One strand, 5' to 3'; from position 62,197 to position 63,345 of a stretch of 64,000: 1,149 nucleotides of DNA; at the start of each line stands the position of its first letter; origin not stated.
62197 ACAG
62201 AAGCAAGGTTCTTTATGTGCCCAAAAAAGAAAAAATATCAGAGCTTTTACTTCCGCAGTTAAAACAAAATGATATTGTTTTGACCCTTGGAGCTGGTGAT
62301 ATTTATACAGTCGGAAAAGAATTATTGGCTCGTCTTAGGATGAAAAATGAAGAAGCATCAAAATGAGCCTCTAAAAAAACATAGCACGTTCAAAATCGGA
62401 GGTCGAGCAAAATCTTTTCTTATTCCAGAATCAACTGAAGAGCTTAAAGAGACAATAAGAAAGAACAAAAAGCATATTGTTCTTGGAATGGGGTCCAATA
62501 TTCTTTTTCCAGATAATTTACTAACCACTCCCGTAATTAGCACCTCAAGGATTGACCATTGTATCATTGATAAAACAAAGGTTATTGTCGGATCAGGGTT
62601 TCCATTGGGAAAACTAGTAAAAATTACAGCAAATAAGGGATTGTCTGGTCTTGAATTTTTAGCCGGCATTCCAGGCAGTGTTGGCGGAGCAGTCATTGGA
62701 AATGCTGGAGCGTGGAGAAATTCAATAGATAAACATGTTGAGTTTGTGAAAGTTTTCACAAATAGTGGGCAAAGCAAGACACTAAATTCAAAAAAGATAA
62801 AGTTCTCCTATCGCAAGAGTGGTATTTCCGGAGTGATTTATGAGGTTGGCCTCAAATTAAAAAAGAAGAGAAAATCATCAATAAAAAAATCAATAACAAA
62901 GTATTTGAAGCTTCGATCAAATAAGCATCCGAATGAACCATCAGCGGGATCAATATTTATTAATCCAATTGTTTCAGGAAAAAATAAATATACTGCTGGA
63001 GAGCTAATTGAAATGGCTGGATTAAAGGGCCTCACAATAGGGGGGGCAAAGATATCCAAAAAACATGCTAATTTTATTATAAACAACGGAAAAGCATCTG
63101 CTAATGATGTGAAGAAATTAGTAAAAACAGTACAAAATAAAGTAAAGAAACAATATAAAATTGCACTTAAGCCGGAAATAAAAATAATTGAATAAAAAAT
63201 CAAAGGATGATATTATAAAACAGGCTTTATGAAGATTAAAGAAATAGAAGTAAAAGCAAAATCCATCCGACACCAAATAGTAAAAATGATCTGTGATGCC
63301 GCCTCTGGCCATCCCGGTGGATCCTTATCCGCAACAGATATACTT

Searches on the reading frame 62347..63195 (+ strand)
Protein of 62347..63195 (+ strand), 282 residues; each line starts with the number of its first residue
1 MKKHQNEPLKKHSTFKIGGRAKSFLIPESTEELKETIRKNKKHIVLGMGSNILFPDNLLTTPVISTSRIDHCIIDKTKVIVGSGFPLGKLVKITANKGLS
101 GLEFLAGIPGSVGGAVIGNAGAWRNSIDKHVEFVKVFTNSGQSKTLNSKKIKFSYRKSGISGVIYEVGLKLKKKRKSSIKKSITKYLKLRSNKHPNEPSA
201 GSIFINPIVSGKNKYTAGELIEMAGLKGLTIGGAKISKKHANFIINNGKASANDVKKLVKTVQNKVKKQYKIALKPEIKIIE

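Call 82: find_encoding_contigs(protein=window:62347-63195:+, flank=10000, max_places=1)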
Protein window:62347-63195:+ (282 aa): 13 contigs read that carry it; 1 place shown.
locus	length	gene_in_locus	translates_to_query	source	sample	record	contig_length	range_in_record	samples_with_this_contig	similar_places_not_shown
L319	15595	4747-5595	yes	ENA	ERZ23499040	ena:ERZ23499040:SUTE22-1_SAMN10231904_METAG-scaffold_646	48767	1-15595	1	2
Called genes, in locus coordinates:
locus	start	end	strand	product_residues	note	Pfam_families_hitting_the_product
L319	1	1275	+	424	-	?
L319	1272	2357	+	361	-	PF01098:FTSW_RODA_SPOVE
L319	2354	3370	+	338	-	PF03033:Glyco_transf_28, PF04101:Glyco_tran_28_C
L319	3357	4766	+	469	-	PF01225:Mur_ligase, PF21799:MurD-like_N (weak), PF08245:Mur_ligase_M, PF02875:Mur_ligase_C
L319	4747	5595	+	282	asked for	PF01565:FAD_binding_4, PF02873:MurB_C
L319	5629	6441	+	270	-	PF00456:Transketolase_N, PF13292:DXP_synthase_N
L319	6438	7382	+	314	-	PF02779:Transket_pyr, PF02780:Transketolase_C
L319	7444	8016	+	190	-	-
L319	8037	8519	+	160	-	PF00383:dCMP_cyt_deam_1, PF14437:MafB19-deam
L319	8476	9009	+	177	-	PF01613:Flavin_Reduct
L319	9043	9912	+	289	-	PF00800:PDT, PF01842:ACT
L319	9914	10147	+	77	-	PF12732:YtxH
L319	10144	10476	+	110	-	-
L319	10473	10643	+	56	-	PF12732:YtxH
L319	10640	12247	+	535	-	PF03485:Arg_tRNA_synt_N, PF00133:tRNA-synt_1 (faint), PF00750:tRNA-synt_1d, PF01406:tRNA-synt_1e (faint), PF09334:tRNA-synt_1g (faint), PF00750:tRNA-synt_1d, PF05746:DALR_1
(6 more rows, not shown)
